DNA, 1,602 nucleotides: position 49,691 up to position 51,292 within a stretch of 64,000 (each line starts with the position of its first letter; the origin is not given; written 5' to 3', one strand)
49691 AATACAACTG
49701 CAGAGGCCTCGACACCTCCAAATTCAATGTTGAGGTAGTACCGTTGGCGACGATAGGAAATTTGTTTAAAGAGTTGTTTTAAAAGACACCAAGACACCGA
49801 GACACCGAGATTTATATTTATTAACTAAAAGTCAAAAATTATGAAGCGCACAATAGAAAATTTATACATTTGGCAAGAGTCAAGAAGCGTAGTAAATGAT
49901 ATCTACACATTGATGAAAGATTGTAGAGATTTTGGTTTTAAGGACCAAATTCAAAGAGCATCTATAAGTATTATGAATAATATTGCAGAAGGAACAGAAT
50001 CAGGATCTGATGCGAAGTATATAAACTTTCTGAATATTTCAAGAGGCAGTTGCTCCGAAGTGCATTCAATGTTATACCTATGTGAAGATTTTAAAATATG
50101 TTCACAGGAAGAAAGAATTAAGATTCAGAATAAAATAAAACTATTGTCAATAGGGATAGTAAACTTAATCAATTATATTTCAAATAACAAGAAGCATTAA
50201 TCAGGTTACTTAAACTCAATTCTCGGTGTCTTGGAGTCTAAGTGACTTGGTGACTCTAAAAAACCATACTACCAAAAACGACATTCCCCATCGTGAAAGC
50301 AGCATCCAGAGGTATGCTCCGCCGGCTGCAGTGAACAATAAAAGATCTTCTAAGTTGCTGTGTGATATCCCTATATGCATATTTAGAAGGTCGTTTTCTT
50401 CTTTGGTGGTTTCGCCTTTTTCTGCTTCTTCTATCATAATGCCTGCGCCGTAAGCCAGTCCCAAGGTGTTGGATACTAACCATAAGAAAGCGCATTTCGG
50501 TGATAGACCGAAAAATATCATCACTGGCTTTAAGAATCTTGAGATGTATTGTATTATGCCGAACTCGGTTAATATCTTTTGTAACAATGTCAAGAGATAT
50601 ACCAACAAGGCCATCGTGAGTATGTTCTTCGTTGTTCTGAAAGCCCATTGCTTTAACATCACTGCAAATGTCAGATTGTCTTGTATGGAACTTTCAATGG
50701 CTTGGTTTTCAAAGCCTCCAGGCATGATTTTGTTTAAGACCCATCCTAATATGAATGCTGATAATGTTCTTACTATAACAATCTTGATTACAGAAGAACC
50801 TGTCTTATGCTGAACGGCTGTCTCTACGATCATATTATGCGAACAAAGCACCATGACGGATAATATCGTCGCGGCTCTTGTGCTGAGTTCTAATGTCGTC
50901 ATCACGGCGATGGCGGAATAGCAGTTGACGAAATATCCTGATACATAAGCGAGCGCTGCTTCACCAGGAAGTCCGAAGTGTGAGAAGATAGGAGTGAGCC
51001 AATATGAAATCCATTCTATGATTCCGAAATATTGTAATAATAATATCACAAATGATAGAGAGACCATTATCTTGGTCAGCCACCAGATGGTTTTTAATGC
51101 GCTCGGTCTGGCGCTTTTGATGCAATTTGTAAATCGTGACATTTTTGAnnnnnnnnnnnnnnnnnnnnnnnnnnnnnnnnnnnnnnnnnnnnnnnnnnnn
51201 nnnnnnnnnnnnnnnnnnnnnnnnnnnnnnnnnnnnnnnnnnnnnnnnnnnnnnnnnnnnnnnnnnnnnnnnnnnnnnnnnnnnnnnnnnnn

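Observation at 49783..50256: Second four-helix-bundle cassette, bracketed by a different word (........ octads)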

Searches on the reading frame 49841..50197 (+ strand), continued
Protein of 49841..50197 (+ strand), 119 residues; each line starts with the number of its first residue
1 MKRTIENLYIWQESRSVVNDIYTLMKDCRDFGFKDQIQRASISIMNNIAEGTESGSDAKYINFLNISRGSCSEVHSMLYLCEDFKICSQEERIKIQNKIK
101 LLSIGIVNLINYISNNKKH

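Call 73: search_protein_representatives(protein=window:49841-50197:+)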
Query: 119 residues. Proteins with E-value up to 0.001 (for the whole library): 7477; up to 1e-10: 888; up to 1e-30: 3. The best 150 are listed.
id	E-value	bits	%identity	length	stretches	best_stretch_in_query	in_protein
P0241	5.9e-37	142.7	56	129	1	2-117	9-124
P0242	4.7e-33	130.1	66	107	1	1-87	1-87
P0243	2.1e-32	128.0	64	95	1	24-115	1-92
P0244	1.7e-28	115.4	78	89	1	21-85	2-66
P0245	2.5e-27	111.7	79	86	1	1-67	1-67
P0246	2.6e-27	111.6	68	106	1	2-73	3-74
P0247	3.4e-27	111.2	63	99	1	1-79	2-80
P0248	7.1e-27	110.2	57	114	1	3-92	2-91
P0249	2.6e-26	108.4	57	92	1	25-115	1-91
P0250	2.7e-25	105.1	60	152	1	4-91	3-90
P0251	3.9e-24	101.4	70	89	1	2-67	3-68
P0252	6.7e-24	100.6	53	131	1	25-118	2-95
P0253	9.1e-24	100.2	45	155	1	3-114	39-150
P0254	6.9e-23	97.4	46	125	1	5-111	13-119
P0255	8.2e-23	97.1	47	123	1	5-117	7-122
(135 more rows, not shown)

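Call 74: fold_search(model_id=the predicted structure, library=pdb)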
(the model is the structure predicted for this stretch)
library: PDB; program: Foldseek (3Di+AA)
matches with E <= 10: 883; with E <= 0.001: 10
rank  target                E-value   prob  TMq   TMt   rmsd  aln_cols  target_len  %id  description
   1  2gsc_E                3.5e-06  1.00  0.80  0.85   1.5       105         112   30  Crystal Structure of the Conserved Hypothetical Cytosolic Protein Xcc0516 from Xanthomonas campestris (released 2006-10-03)
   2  2gsc_B                6.0e-06  1.00  0.81  0.83   1.6       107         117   30  Crystal Structure of the Conserved Hypothetical Cytosolic Protein Xcc0516 from Xanthomonas campestris (released 2006-10-03)
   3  2rld_C                1.4e-05  1.00  0.81  0.83   2.5       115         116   24  CRYSTAL STRUCTURE OF A PROTEIN WITH UNKNOWN FUNCTION FROM S23 RIBOSOMAL PROTEIN FAMILY (BT_0352) FROM BACTEROIDES THET (released 2007-10-30)
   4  2gsc_D                1.5e-05  1.00  0.83  0.85   1.4       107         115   30  Crystal Structure of the Conserved Hypothetical Cytosolic Protein Xcc0516 from Xanthomonas campestris (released 2006-10-03)
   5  2gsc_A                1.5e-05  1.00  0.80  0.84   1.7       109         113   29  Crystal Structure of the Conserved Hypothetical Cytosolic Protein Xcc0516 from Xanthomonas campestris (released 2006-10-03)
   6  2rld_B                2.9e-05  1.00  0.78  0.82   2.5       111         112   25  CRYSTAL STRUCTURE OF A PROTEIN WITH UNKNOWN FUNCTION FROM S23 RIBOSOMAL PROTEIN FAMILY (BT_0352) FROM BACTEROIDES THET (released 2007-10-30)
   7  2gsc_C                5.3e-05  1.00  0.76  0.82   1.8       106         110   30  Crystal Structure of the Conserved Hypothetical Cytosolic Protein Xcc0516 from Xanthomonas campestris (released 2006-10-03)
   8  2rld_A                6.5e-05  1.00  0.78  0.81   2.5       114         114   24  CRYSTAL STRUCTURE OF A PROTEIN WITH UNKNOWN FUNCTION FROM S23 RIBOSOMAL PROTEIN FAMILY (BT_0352) FROM BACTEROIDES THET (released 2007-10-30)
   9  2rld_E                1.4e-04  1.00  0.76  0.83   2.0       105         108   26  CRYSTAL STRUCTURE OF A PROTEIN WITH UNKNOWN FUNCTION FROM S23 RIBOSOMAL PROTEIN FAMILY (BT_0352) FROM BACTEROIDES THET (released 2007-10-30)
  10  2rld_D                4.6e-04  1.00  0.76  0.83   2.4       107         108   24  CRYSTAL STRUCTURE OF A PROTEIN WITH UNKNOWN FUNCTION FROM S23 RIBOSOMAL PROTEIN FAMILY (BT_0352) FROM BACTEROIDES THET (released 2007-10-30)
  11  4dwl_D                5.0e-02  1.00  0.77  0.84   2.0       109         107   10  Avd molecule from Bordetella bacteriophage DGR (released 2013-02-27)
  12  1yo7_A                5.0e-02  1.00  0.57  0.57   4.7       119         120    9  Re-engineering topology of the homodimeric ROP protein into a single-chain 4-helix bundle (released 2005-02-15)
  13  8ub7_E                7.6e-02  1.00  0.69  0.74   2.8       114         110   13  Diversity-generating retroelement (DGR) ribonucleoprotein reverse transcriptase - Active state (N-occupied) (released 2024-10-23)
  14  7dgu                  7.6e-02  0.99  0.52  0.61   3.9       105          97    8  De novo designed protein H4A1R (released 2021-11-24)
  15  8ube_D                8.0e-02  1.00  0.75  0.81   2.2       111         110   11  Diversity-generating retroelement (DGR) ribonucleoprotein reverse transcriptase - Resting State 1a (released 2024-10-23)
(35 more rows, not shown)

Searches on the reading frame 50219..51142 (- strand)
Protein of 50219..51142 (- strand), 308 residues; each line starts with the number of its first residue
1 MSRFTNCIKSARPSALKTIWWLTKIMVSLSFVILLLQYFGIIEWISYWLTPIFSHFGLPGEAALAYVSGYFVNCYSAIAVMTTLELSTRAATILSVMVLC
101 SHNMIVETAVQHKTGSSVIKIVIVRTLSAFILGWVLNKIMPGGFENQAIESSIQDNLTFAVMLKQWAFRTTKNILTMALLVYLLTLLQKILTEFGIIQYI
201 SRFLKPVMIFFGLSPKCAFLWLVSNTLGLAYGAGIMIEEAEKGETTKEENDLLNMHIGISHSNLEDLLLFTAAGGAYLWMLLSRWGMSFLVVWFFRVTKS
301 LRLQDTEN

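Call 4: search_protein_families(library=pfam, proteins=[window:50219-51142:-], max_evalue=0.01)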
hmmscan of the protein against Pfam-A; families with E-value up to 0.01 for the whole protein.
window:50219-51142:- (308 aa): 1 family
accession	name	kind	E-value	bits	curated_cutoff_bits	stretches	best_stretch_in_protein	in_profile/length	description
PF07670.19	Gate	-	4.6e-17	62.8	29.6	2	20-101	2-87/104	Nucleoside recognition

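Call 5: search_protein_families(library=ncbifam, proteins=[window:50219-51142:-], max_evalue=0.01)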
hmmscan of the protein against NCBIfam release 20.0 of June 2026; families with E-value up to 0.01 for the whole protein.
window:50219-51142:- (308 aa): 1 family
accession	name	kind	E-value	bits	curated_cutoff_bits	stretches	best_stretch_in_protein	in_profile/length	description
NF007811.0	PRK10519.1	equivalog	1.4e-11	44.1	111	2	29-113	36-119/155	hypothetical protein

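Call 18: find_homologous_proteins(query=window:50219-51142:-, max_evalue=1e-20)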
Query window:50219-51142:- (308 aa): 2237 proteins with E <= 1e-20 among 4678 candidates; the best 120 are listed.
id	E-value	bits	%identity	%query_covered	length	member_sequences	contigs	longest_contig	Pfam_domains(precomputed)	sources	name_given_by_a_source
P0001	5.4e-186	635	95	100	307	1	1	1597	PF07670.20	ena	-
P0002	1.5e-185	634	96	98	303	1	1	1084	PF07670.20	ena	-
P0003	5.0e-183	625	93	100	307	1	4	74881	PF07670.20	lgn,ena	-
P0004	5.1e-183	625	93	100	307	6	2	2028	PF07670.20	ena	-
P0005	1.6e-182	624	93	100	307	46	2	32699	PF07670.20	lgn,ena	-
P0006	2.8e-181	620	93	100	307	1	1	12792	PF07670.20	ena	-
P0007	1.3e-179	614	92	98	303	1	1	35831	PF07670.20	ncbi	-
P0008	4.4e-179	612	92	98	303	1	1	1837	PF07670.20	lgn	-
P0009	5.8e-176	602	90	98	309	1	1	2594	PF07670.20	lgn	-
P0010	5.0e-170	583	87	98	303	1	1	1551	PF07670.20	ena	-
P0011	6.5e-170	582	88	97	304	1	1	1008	PF07670.20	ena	-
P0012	2.1e-169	581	86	98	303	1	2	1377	PF07670.20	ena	-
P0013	2.7e-169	580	86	100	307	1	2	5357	PF07670.20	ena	-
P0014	4.7e-169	579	84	100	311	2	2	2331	PF07670.20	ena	-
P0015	9.4e-169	578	89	98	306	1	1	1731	PF07670.20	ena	-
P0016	1.1e-168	578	86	98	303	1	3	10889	PF07670.20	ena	-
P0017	3.0e-168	577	85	98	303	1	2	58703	PF07670.20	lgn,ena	-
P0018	6.0e-168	576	85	98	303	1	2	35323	PF07670.20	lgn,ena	-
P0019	7.0e-168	576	84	100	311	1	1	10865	PF07670.20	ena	-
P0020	1.3e-167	575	84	100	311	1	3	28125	PF07670.20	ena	-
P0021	1.4e-167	575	84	100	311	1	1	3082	PF07670.20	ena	-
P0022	1.4e-167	575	85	98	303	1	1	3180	PF07670.20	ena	-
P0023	1.6e-167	574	84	100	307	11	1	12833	PF07670.20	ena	-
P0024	2.3e-167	574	87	96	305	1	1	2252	PF07670.20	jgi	jgi:hypothetical protein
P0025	2.5e-167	574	88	96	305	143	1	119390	PF07670.20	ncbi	-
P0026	2.7e-167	574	85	98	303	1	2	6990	PF07670.20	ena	-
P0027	2.8e-167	574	85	98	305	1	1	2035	PF07670.20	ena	-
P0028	3.6e-167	573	85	98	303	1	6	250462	PF07670.20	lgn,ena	-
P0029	3.8e-167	573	86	98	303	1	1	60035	PF07670.20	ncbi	-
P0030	6.5e-167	572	87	96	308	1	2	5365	PF07670.20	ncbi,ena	-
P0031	1.4e-166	571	85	98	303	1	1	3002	PF07670.20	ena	-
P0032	1.4e-166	571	87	96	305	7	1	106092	PF07670.20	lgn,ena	-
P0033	1.7e-166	571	86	96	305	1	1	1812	PF07670.20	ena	-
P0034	2.0e-166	571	86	96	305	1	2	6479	PF07670.20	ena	-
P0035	2.6e-166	570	85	98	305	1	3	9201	PF07670.20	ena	-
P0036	3.0e-166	570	84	98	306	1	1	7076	PF07670.20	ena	-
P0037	3.9e-166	570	84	98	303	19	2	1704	PF07670.20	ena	-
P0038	4.5e-166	570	83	100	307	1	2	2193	PF07670.20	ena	-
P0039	4.6e-166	570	83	98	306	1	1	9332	PF07670.20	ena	-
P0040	4.8e-166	570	85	97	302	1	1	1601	PF07670.20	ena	-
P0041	8.0e-166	569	86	97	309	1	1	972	PF07670.20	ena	-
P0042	8.5e-166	569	85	97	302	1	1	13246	PF07670.20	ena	-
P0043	8.8e-166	569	86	96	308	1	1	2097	PF07670.20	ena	-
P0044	1.0e-165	568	85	97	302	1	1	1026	PF07670.20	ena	-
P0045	1.1e-165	568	86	96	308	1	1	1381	PF07670.20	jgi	jgi:hypothetical protein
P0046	1.2e-165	568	86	96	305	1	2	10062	PF07670.20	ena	-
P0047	1.5e-165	568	85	97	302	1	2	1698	PF07670.20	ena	-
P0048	1.6e-165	568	86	96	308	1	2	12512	PF07670.20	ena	-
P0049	1.8e-165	568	86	96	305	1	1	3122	PF07670.20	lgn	-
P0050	2.2e-165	567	85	97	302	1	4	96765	PF07670.20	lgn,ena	-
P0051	2.2e-165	567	86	96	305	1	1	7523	PF07670.20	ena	-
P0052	2.5e-165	567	84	98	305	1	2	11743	PF07670.20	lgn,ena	-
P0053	2.7e-165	567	85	97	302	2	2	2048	PF07670.20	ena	-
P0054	2.9e-165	567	85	96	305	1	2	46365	PF07670.20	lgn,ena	-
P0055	2.9e-165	567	85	96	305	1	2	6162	PF07670.20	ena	-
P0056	3.3e-165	567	86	96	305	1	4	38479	PF07670.20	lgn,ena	-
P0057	3.4e-165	567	85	97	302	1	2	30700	PF07670.20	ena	-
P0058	4.3e-165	566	85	97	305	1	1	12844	PF07670.20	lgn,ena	-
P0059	4.4e-165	566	84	97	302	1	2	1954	PF07670.20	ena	-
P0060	5.2e-165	566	85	97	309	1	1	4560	PF07670.20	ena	-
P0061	5.5e-165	566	85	97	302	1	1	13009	PF07670.20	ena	-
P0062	6.3e-165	566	85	96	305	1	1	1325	PF07670.20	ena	-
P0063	6.7e-165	566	86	96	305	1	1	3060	PF07670.20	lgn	-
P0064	8.0e-165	566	85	97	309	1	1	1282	PF07670.20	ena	-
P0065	1.1e-164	565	85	97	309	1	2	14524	PF07670.20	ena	-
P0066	1.3e-164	565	85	96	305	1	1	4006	PF07670.20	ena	-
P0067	1.9e-164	564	85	97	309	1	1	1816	PF07670.20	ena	-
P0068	1.9e-164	564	85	96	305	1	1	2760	PF07670.20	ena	-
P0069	1.9e-164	564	83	100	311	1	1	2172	PF07670.20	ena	-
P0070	2.0e-164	564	85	96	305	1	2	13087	PF07670.20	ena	-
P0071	4.1e-164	563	83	98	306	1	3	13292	PF07670.20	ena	-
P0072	7.3e-164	562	85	96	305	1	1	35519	PF07670.20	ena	-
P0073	7.3e-164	562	85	98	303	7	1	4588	PF07670.20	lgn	-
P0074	2.4e-163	561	84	97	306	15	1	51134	PF07670.20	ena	-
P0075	2.7e-163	561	85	96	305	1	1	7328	PF07670.20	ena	-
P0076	4.4e-163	560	84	97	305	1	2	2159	PF07670.20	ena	-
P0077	4.7e-163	560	84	97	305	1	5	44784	PF07670.20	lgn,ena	-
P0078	4.7e-163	560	84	97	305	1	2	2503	PF07670.20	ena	-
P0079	6.2e-163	559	85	96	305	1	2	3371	PF07670.20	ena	-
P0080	9.8e-163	559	83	97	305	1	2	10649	PF07670.20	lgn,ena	-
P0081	1.4e-162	558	83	97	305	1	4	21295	PF07670.20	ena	-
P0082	1.8e-162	558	81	100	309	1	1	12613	PF07670.20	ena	-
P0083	3.6e-162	557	83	99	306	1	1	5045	PF07670.20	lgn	-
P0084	1.6e-161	555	83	98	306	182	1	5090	PF07670.20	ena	-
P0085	2.9e-161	554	83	98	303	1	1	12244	PF07670.20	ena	-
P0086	3.0e-161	554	82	99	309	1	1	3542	PF07670.20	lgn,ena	-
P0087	9.9e-161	552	82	98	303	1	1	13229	PF07670.20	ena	-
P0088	1.3e-160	552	83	98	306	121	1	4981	PF07670.20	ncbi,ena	-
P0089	1.3e-160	552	83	96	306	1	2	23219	PF07670.20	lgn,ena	-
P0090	7.6e-160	549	83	96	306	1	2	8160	PF07670.20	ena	-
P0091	1.3e-159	548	82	99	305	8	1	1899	PF07670.20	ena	-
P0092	1.3e-159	548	80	100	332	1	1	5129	PF07670.20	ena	-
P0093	1.4e-159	548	81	98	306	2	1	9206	PF07670.20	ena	-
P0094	1.6e-159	548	81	98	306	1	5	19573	PF07670.20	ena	-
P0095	1.7e-159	548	81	98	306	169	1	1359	PF07670.20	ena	-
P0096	3.6e-159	547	82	99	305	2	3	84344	PF07670.20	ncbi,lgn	-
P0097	4.1e-159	547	82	99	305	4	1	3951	PF07670.20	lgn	-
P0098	5.8e-159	546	81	98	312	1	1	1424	PF07670.20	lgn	-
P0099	1.8e-158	545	81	98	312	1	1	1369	PF07670.20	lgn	-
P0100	1.8e-158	545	81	98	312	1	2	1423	PF07670.20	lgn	-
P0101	2.1e-158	544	79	100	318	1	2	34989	PF07670.20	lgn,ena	-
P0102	3.0e-158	544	82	99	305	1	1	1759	PF07670.20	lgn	-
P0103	3.1e-158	544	80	98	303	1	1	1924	PF07670.20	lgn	-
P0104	3.3e-158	544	83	97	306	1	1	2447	PF07670.20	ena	-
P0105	8.3e-158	542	80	98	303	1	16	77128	PF07670.20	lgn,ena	-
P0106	1.4e-157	542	81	98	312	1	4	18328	PF07670.20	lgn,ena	-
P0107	2.6e-157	541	80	98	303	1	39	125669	PF07670.20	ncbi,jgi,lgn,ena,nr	ncbi:MAG: nucleoside recognition protein [Lentimicrobiaceae bacterium]|nr:nucleoside recognition pro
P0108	2.7e-157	541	80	98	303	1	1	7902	PF07670.20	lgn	-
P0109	2.8e-157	541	80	98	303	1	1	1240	PF07670.20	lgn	-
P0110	2.8e-157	541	80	98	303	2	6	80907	PF07670.20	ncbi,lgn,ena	-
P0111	2.9e-157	541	80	98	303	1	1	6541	PF07670.20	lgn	-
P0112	3.0e-157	541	81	98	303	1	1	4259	PF07670.20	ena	-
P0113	3.7e-157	540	80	98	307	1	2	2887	PF07670.20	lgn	-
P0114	4.0e-157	540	81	98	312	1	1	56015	PF07670.20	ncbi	-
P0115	5.2e-157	540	80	98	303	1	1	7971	PF07670.20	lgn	-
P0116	5.2e-157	540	81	98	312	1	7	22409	PF07670.20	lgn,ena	-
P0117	5.4e-157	540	80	98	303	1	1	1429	PF07670.20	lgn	-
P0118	6.5e-157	540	81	98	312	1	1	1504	PF07670.20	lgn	-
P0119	6.9e-157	539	81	98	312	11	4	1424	PF07670.20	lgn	-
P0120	6.9e-157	539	80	98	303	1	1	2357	PF07670.20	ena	-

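Call 20: find_related_loci(query=window:50219-51142:-, collection=genome_contigs, flank=10000)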
Query window:50219-51142:- (308 aa) in genome_contigs; peptide patterns used: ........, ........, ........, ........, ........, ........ (x = any residue, [..] = any of these).
225 stretches matched a pattern; 102 encode a relative of the query (tblastn E <= 1e-3); the best 80 are kept; 80 distinct loci.
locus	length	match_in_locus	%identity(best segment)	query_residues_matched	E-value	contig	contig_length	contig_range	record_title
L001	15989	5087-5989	95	1-301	0e+0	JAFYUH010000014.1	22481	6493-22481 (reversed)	MAG: Bacteroidales bacterium isolate RGIG7428 Water_buffalos_Colon-1__c57733, whole genome shotgun sequence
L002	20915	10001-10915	91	1-305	0e+0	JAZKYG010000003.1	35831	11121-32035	MAG: Bacteroidales bacterium isolate T1900045104_TC20190098.MAGScoT_cleanbin_000022 SGB_4772_k141_1769657, whole genome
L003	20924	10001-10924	86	1-308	3e-176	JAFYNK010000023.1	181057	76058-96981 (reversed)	MAG: Bacteroidales bacterium isolate RGIG7249 Water_buffalos_Cecum-3__c158834, whole genome shotgun sequence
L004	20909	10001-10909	87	1-303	5e-176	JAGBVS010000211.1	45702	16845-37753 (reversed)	MAG: Bacteroidales bacterium isolate RGIG9490 Yak_Cecum-5__c777264, whole genome shotgun sequence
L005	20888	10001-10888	88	2-297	1e-175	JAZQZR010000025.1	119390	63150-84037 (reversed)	MAG: Bacteroidales bacterium isolate T1900045151_TC20190145.MAGScoT_cleanbin_000002 SGB_4962_k141_2308119, whole genome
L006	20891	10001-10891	87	2-298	2e-175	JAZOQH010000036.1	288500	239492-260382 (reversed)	MAG: Bacteroidales bacterium isolate T1900045569_YK20190263.MAGScoT_cleanbin_000009 SGB_7960_k141_4441512, whole genome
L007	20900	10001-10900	86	2-301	9e-175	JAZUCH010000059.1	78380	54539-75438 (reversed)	MAG: Bacteroidales bacterium isolate T1900045314_YK20190003.MAGScoT_cleanbin_000021 SGB_6272_k141_585639, whole genome s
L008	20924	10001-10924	83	1-308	1e-174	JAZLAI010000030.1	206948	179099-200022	MAG: Bacteroidales bacterium isolate T1900045079_TC20190073.MAGScoT_cleanbin_000008 SGB_4647_k141_671152, whole genome s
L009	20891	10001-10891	86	2-298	7e-174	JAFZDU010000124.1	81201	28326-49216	MAG: Bacteroidales bacterium isolate RGIG7675 Water_buffalos_Rectum-1__c1036757, whole genome shotgun sequence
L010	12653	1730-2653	84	1-308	1e-173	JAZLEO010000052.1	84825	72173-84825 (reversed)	MAG: Bacteroidales bacterium isolate T1900045013_TC20190006.MAGScoT_cleanbin_000023 SGB_4388_k141_2167948, whole genome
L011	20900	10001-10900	86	2-301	2e-172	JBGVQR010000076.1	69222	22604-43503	MAG: Candidatus Limimorpha sp. isolate fecal_MAG_16 fecal_MAG_16_contig_0077, whole genome shotgun sequence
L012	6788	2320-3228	87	1-303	3e-172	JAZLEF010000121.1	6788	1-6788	MAG: Bacteroidales bacterium isolate T1900045022_TC20190015.MAGScoT_cleanbin_000022 SGB_4411_k141_2282537, whole genome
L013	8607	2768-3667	85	2-301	7e-171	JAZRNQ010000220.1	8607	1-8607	MAG: Bacteroidales bacterium isolate T1900045407_YK20190097.MAGScoT_cleanbin_000018 SGB_6995_k141_14407, whole genome sh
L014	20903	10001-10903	85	1-301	5e-171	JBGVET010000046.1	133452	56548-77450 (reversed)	MAG: Candidatus Limimorpha sp. isolate fecal_MAG_407 fecal_MAG_407_contig_0046, whole genome shotgun sequence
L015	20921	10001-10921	82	1-307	2e-170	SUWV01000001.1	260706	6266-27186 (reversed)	MAG: Lentimicrobiaceae bacterium isolate SIG107 NODE_99_length_260706_cov_16.651261, whole genome shotgun sequence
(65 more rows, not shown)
